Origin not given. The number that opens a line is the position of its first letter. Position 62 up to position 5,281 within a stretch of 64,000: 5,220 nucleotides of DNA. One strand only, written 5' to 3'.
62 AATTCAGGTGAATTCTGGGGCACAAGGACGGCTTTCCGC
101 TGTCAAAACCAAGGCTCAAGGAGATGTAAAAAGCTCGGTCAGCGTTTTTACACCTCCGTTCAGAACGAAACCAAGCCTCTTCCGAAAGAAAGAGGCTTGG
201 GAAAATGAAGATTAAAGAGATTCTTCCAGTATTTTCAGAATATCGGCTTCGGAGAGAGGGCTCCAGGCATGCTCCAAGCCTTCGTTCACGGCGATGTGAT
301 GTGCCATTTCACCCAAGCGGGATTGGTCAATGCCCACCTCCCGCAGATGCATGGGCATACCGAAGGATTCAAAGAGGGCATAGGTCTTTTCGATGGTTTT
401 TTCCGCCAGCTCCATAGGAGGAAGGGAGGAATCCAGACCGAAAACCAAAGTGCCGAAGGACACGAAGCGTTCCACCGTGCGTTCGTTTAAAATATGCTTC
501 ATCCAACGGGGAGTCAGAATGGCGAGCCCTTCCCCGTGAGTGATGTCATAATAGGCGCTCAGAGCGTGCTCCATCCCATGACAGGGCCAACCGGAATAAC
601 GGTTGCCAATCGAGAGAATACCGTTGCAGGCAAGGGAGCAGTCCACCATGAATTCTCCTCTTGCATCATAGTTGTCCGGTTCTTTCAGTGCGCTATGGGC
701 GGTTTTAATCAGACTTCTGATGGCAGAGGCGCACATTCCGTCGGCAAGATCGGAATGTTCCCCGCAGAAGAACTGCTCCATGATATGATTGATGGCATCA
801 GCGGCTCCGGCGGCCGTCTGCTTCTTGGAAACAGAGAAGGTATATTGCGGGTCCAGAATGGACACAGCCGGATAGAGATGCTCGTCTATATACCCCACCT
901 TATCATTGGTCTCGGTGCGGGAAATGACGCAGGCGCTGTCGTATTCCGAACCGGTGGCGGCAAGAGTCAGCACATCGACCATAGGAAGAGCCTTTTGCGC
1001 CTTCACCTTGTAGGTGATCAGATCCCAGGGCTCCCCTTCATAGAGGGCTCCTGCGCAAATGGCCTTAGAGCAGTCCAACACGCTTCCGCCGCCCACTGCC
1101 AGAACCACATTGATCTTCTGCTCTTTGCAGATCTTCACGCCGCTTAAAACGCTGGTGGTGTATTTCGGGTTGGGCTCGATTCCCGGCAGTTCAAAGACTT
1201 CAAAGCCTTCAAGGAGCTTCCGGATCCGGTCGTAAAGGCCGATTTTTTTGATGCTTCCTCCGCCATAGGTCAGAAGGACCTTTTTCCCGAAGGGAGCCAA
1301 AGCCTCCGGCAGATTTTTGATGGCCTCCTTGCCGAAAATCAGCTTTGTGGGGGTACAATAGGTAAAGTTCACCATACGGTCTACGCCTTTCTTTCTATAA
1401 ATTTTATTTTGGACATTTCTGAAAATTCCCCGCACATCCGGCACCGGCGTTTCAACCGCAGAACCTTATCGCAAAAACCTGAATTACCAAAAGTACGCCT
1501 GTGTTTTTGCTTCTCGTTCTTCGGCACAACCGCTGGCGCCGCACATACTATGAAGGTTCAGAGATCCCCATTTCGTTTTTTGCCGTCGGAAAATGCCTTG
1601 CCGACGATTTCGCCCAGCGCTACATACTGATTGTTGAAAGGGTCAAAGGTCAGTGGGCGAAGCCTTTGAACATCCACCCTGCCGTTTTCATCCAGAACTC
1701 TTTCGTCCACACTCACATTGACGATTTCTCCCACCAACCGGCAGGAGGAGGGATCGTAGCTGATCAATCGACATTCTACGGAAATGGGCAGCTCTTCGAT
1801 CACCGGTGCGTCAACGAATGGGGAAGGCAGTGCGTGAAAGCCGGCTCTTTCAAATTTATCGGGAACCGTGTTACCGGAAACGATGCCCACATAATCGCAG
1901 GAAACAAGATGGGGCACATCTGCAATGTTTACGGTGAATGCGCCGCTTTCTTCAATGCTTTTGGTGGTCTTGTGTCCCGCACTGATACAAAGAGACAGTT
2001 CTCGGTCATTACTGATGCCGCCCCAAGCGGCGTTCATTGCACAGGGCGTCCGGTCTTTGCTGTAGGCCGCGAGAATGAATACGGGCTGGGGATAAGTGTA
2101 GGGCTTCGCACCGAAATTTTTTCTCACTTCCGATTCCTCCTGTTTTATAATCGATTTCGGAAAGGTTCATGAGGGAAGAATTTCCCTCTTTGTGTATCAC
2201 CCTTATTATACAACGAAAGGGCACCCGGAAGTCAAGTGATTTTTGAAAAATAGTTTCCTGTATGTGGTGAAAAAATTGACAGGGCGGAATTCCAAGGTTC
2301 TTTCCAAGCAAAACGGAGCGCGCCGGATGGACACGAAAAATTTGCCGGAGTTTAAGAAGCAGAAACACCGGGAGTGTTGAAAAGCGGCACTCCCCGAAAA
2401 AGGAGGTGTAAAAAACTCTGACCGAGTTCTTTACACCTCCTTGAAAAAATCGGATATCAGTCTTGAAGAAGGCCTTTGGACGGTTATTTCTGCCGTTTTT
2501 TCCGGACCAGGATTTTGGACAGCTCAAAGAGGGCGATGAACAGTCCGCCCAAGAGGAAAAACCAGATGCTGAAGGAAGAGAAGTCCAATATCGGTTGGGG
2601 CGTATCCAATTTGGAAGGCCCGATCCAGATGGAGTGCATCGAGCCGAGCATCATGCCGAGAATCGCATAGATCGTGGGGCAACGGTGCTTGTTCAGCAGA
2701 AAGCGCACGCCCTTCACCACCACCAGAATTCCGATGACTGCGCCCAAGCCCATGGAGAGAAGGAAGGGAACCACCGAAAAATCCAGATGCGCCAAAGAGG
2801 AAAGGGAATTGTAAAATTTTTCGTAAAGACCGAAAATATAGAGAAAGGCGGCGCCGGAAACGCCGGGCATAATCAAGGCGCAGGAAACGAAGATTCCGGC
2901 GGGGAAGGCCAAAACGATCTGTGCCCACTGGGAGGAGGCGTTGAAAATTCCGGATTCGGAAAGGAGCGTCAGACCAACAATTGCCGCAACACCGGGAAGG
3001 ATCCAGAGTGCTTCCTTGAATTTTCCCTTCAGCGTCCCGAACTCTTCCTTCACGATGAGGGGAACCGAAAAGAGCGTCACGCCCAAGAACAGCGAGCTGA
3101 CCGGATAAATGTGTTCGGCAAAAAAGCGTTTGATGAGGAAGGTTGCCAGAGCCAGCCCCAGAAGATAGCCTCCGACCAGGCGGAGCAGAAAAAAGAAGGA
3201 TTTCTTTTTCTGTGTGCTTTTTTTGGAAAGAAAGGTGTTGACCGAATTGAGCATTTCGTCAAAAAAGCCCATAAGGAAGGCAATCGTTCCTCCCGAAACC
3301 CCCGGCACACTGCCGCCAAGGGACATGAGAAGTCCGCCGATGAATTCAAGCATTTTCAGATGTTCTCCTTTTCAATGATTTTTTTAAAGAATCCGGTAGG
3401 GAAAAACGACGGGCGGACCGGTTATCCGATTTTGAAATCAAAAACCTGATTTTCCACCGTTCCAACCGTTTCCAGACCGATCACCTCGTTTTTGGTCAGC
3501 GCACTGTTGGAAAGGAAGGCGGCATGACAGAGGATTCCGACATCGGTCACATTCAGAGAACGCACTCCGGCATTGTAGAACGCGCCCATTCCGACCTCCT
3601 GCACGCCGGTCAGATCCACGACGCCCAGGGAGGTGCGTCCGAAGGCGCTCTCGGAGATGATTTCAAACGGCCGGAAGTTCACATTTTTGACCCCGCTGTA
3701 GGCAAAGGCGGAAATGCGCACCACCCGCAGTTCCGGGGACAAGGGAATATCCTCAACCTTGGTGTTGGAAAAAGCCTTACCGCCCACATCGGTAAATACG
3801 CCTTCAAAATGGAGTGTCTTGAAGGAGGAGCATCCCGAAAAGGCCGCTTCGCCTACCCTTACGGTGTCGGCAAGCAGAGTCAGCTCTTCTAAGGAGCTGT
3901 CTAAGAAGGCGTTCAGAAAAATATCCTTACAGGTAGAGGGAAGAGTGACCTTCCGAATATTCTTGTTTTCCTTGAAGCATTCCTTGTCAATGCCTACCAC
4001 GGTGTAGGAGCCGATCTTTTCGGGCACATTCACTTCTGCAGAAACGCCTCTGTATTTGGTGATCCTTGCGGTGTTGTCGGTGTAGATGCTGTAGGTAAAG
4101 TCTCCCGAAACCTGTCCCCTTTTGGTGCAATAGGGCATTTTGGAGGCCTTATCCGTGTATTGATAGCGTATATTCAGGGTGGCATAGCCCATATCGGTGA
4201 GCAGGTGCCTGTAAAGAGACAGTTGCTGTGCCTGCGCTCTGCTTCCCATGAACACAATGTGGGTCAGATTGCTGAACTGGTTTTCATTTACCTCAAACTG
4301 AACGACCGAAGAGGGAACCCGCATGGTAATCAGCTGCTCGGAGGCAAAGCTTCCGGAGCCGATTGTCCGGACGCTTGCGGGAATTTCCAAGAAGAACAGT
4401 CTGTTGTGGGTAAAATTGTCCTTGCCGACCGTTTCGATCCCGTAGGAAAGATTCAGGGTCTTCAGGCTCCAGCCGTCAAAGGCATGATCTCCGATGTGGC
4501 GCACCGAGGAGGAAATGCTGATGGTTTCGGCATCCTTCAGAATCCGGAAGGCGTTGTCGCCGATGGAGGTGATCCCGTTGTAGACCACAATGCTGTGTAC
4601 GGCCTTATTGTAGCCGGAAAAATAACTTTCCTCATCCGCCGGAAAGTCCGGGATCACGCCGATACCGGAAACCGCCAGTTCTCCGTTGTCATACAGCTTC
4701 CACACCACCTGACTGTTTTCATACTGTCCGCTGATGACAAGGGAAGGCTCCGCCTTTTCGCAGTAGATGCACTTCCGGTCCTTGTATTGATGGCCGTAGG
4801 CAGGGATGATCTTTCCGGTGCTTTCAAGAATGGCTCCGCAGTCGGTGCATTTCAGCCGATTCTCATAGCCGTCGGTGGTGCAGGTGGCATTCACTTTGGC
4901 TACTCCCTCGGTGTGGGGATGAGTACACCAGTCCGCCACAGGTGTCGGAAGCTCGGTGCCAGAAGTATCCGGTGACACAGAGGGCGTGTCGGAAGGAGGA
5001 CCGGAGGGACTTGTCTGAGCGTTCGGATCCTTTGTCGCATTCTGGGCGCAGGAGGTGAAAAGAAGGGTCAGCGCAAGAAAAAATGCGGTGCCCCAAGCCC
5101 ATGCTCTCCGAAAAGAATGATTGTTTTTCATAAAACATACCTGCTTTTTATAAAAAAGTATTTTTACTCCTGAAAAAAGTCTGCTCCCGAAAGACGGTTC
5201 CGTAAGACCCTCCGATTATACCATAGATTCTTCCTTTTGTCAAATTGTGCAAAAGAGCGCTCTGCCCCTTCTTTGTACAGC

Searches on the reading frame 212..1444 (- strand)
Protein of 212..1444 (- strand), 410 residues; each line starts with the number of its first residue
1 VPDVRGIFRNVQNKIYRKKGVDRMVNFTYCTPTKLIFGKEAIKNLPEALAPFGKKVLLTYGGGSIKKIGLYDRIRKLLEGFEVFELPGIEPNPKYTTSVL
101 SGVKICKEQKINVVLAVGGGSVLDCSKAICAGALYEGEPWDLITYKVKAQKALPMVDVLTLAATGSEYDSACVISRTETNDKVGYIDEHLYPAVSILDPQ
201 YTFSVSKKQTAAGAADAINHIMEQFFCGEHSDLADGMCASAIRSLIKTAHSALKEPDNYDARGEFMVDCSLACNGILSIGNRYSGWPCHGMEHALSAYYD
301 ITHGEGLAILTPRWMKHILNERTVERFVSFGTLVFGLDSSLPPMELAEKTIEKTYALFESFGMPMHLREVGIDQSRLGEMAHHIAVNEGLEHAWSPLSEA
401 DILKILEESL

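Call 9: search_protein_families(library=pfam, proteins=[window:212-1444:-])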
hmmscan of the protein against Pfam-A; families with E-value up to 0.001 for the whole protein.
window:212-1444:- (410 aa): 3 families
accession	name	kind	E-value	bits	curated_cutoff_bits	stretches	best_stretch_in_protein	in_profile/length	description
PF00465.25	Fe-ADH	-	1.5e-42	145.5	31.3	1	32-199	1-168/168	Iron-containing alcohol dehydrogenase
PF25137.1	ADH_Fe_C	-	2.5e-34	119.1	27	1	210-409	1-193/194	Fe-containing alcohol dehydrogenase family, C-terminal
PF13685.12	Fe-ADH_2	-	2.1e-05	25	28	1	37-130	2-94/149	Iron-containing alcohol dehydrogenase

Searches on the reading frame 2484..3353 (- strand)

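Call 42: search_protein_families(library=pfam, proteins=[window:2484-3353:-], max_evalue=0.00001)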
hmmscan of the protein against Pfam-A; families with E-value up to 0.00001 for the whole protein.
window:2484-3353:- (289 aa): 1 family
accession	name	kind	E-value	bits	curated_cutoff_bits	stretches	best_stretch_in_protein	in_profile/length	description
PF04018.18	VCA0040-like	-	1.1e-42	146.8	26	1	10-249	1-235/246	Undecaprenyl phosphate translocase-like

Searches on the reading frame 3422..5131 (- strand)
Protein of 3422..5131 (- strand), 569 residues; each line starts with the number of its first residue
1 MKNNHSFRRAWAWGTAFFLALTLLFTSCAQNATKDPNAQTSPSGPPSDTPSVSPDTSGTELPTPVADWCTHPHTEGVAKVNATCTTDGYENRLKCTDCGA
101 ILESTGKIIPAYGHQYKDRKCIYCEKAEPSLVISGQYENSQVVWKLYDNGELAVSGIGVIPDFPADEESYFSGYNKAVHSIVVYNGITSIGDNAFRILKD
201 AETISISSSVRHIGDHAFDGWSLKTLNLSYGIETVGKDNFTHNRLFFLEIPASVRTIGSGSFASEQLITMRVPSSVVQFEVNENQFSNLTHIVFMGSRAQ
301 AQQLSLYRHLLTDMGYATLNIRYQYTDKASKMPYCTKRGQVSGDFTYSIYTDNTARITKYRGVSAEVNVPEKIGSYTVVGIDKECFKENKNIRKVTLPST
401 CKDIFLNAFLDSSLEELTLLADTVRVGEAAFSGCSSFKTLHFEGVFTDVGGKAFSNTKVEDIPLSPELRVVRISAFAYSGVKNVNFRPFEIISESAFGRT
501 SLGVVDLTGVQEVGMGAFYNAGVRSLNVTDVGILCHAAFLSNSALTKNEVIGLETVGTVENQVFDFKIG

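Call 42: search_protein_families(library=pfam, proteins=[window:3422-5131:-], max_evalue=0.00001)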
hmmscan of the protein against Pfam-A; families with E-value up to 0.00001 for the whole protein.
window:3422-5131:- (569 aa): 1 family
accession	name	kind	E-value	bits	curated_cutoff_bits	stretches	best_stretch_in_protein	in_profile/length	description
PF13306.12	LRR_5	-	6.2e-41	139.7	27.7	2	174-289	9-123/127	BspA type Leucine rich repeat region (6 copies)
